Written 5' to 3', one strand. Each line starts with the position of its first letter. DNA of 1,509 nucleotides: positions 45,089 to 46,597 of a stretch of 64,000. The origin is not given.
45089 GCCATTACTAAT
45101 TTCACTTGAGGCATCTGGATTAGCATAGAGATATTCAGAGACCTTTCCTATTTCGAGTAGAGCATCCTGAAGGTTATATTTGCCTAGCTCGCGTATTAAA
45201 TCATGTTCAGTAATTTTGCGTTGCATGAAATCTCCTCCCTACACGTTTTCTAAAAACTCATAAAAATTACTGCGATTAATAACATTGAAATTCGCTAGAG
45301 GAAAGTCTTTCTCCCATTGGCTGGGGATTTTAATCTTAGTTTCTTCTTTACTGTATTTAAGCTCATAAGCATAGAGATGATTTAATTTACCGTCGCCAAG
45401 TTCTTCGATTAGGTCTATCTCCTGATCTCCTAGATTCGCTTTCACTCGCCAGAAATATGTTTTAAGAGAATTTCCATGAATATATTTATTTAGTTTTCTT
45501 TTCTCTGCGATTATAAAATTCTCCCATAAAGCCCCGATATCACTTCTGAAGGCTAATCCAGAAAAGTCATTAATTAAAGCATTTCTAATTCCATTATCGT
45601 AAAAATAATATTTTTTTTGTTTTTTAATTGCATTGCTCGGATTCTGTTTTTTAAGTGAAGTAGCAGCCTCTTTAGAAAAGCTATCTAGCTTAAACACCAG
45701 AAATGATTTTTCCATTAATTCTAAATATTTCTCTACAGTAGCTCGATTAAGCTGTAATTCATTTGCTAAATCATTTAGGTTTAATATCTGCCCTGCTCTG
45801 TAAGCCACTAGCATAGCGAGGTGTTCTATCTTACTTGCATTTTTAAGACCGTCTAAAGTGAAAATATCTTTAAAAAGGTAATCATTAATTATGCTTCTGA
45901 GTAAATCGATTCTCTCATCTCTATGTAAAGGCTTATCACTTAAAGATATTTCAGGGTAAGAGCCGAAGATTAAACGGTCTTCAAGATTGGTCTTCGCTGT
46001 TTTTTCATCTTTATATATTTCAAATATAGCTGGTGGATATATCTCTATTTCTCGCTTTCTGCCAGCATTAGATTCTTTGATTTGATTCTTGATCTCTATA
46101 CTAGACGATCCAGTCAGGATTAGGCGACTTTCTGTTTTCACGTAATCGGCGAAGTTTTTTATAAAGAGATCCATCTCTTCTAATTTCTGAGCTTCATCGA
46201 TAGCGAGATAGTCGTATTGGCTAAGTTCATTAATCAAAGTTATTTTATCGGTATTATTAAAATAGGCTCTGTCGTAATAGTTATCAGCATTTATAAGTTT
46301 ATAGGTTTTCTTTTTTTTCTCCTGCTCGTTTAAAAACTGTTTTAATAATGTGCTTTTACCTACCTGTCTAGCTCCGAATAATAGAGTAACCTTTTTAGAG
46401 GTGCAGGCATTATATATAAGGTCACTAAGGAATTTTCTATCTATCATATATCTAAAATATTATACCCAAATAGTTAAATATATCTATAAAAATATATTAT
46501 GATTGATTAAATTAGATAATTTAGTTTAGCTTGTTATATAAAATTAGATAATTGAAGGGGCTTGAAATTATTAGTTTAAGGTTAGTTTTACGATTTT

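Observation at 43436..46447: Two-gene accessory island: DUF4143-type AAA+ ATPase plus a 596-aa orphan with a PD-(D/E)xK-like core (candidate novel defence module)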

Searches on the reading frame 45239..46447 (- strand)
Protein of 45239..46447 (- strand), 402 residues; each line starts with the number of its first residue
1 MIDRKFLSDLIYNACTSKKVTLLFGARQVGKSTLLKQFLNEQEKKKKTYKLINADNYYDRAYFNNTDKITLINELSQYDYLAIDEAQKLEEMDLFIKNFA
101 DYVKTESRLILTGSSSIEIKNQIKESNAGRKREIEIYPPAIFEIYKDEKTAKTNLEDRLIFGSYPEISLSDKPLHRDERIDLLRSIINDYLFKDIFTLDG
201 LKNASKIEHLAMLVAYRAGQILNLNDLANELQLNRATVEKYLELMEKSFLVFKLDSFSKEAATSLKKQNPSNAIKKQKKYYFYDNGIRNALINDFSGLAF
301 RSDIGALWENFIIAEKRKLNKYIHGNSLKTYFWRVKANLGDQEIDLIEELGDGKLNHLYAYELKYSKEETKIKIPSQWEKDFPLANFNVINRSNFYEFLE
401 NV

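Call 3: search_protein_families(library=pfam, proteins=[window:45239-46447:-], max_evalue=1)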
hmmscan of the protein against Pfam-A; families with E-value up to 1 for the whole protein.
window:45239-46447:- (402 aa): 21 families
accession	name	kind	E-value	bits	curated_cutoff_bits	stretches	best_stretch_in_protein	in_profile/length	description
PF13635.12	DUF4143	-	1.3e-27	96.9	28.1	1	193-366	2-160/160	Domain of unknown function (DUF4143)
PF13173.12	AAA_14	-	4.4e-26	91.8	27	1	18-143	2-127/129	AAA domain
PF13401.12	AAA_22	-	4.1e-06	27.6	27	1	17-60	4-47/130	AAA domain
PF01637.24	ATPase_2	-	0.00019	21.8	33.2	1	17-104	19-106/225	ATPase domain predominantly from Archaea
PF20720.3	nSTAND3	-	0.00035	20.7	27.2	1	13-125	12-120/155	Novel STAND NTPase 3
PF13191.12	AAA_16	-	0.005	17.8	32.6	1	7-57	12-63/167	AAA ATPase domain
PF13479.12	AAA_24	-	0.0085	16.4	27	1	18-92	2-79/195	AAA domain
PF00176.29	SNF2-rel_dom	-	0.01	15.4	24.9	1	47-114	109-162/290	SNF2-related domain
PF12775.13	AAA_7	-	0.014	15.4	25.8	1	10-58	25-73/181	P-loop containing dynein motor region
PF08477.19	Roc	-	0.015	15.9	27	1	22-57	3-37/119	Ras of Complex, Roc, domain of DAPkinase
PF00071.28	Ras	-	0.043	13.8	21.6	1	22-64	3-44/162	Ras family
PF25199.1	nSTAND_NTPase5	-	0.05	13.9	34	1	16-112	39-130/145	Novel STAND NTPase 5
PF01443.25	Viral_helicase1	-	0.051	13.8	21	1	30-92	10-76/228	Viral superfamily 1 RNA helicase core domain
PF03193.22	RsgA_GTPase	-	0.053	13.8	30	1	17-45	105-133/174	RsgA GTPase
PF01926.29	MMR_HSR1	-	0.072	13.7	21.9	1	22-48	3-28/113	50S ribosome-binding GTPase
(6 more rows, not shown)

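Call 4: search_protein_families(library=padloc, proteins=[window:45239-46447:-], max_evalue=1)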
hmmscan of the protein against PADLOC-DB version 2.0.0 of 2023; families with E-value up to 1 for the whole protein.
window:45239-46447:- (402 aa): 8 families
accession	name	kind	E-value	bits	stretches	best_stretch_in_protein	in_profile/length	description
PDLC04789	PDC-S01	-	1.1e-107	358.3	1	1-399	1-373/375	-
PDLC04790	PDC-S01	-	3.5e-51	172.2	1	6-367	15-369/422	-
PDLC04787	PDC-S01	-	4.6e-39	132.4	1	1-352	10-348/412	-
PDLC04791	PDC-S01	-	1.1e-28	98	1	16-395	17-380/395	-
PDLC04788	PDC-S01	-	8.2e-12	42.8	2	1-87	1-85/448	-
PDLC04786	PDC-S01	-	3.5e-08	30.6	2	3-138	4-147/439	-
PDLC04792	PDC-S01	-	2.3e-06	24.5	1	1-100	1-109/452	-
PDLC04140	mad8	-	0.012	13.2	1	19-167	28-148/314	mads_8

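Call 5: search_protein_families(library=ncbifam, proteins=[window:45239-46447:-], max_evalue=1)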
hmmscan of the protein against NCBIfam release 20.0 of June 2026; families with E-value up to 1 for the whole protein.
window:45239-46447:- (402 aa): 3 families
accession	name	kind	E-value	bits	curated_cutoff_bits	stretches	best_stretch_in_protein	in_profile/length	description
TIGR03420.1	DnaA_homol_Hda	equivalog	0.00023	20.8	194.8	1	16-115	36-132/226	DnaA regulatory inactivator Hda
TIGR00231.1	small_GTP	domain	0.033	14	42.5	1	22-50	7-35/164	GTP-binding protein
NF040608.1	division_SteA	equivalog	0.036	13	150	1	85-125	124-164/369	putative cytokinetic ring protein SteA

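Call 7: search_protein_families(library=phrogs, proteins=[window:45239-46447:-], max_evalue=1)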
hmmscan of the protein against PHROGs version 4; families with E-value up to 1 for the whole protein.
window:45239-46447:- (402 aa): 2 families
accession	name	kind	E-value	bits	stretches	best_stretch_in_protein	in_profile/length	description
phrog_6081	-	unknown function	0.044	14.3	1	206-248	53-95/169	-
phrog_268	-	unknown function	0.068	14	1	223-251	58-86/119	-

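Call 66: find_related_loci(query=A7, collection=genome_contigs, flank=5000)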
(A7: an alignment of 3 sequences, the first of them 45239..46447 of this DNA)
Query A7 (402 aa) in genome_contigs; peptide patterns used: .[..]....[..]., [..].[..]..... (x = any residue, [..] = any of these).
261 stretches matched a pattern; 12 encode a relative of the query (tblastn E <= 1e-3); 12 distinct loci.
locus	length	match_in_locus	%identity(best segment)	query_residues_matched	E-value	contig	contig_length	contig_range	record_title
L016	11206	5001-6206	99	1-402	0e+0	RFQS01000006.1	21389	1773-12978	MAG: Proteobacteria bacterium isolate WB4_1_1465 contig_100_5, whole genome shotgun sequence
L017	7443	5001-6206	99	1-402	0e+0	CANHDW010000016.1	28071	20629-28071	MAG: Candidatus Caenarcaniphilales bacterium isolate RE-15aug16-7 genome assembly, contig: RE-15aug16-C1776, whole genom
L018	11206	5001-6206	99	1-402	0e+0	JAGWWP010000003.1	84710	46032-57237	MAG: Cyanobacteria bacterium REEB446 contig-150_368, whole genome shotgun sequence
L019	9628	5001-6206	98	1-402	0e+0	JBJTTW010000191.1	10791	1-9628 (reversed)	MAG: bacterium isolate samp_4445_VAMB_679 samp_4445_1015087, whole genome shotgun sequence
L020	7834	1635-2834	98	1-400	0e+0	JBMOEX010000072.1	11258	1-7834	MAG: Vampirovibrionia bacterium isolate Deming_bin.154 contig17435, whole genome shotgun sequence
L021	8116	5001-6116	46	17-399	5e-116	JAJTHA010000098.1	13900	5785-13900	MAG: Candidatus Caenarcanales bacterium isolate CoA8N_V22.1 k141_1286412_flag_1_multi_21_0000_len_13900, whole genome sh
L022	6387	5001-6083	36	18-399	1e-69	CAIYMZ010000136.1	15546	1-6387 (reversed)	MAG: uncultured Alphaproteobacteria bacterium isolate Loclat_bin-14143 genome assembly, contig: bin-14143:136/175, whole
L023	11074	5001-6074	38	19-400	3e-68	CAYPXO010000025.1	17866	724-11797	MAG TPA_asm: uncultured Pseudomonadales bacterium isolate SRP323688_co1_104 genome assembly, contig: NODE_5144_length_17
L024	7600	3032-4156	38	1-399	5e-67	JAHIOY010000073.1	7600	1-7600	MAG: Patescibacteria group bacterium isolate KR13_S3.mb.32 KR13_S3.mb.32_k141_308922, whole genome shotgun sequence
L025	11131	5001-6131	35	1-399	2e-66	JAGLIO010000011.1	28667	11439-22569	MAG: Candidatus Parcubacteria bacterium isolate RS_2_9 ROV157_2.bin.9.fa_11, whole genome shotgun sequence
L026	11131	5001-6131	35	1-399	2e-61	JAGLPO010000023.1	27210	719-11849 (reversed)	MAG: Candidatus Parcubacteria bacterium isolate RS_8_12 ROV157_8.bin.12.fa_23, whole genome shotgun sequence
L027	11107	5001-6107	35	9-399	2e-58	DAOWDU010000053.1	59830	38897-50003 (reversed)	MAG TPA_asm: bacterium isolate CSMAG_1921 CSMAG_1921_k141_5307571_length_59830_cov_29.6099, whole genome shotgun sequenc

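Call 98: find_related_loci(query=A7, collection=viral_contigs, flank=6000)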
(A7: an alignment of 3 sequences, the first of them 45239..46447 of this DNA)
Query A7 (402 aa) in viral_contigs; peptide patterns used: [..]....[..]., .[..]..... (x = any residue, [..] = any of these).
287 stretches matched a pattern, but none encodes a relative of the query by tblastn (E <= 1e-3).

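Call 100: search_solved_structures(query=window:45239-46447:-, max_evalue=0.01)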
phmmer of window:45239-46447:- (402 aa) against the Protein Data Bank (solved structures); distinct sequences matched with E-value up to 0.01: 3.
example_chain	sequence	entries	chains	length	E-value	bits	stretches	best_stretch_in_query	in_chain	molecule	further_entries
3cmu_A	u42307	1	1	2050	5.5e-06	29.1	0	19-127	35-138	Protein recA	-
3cmt_A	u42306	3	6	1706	6.4e-05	25.6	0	19-127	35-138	Protein recA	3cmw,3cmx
3cmv_A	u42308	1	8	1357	0.0009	21.8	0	19-127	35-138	Protein recA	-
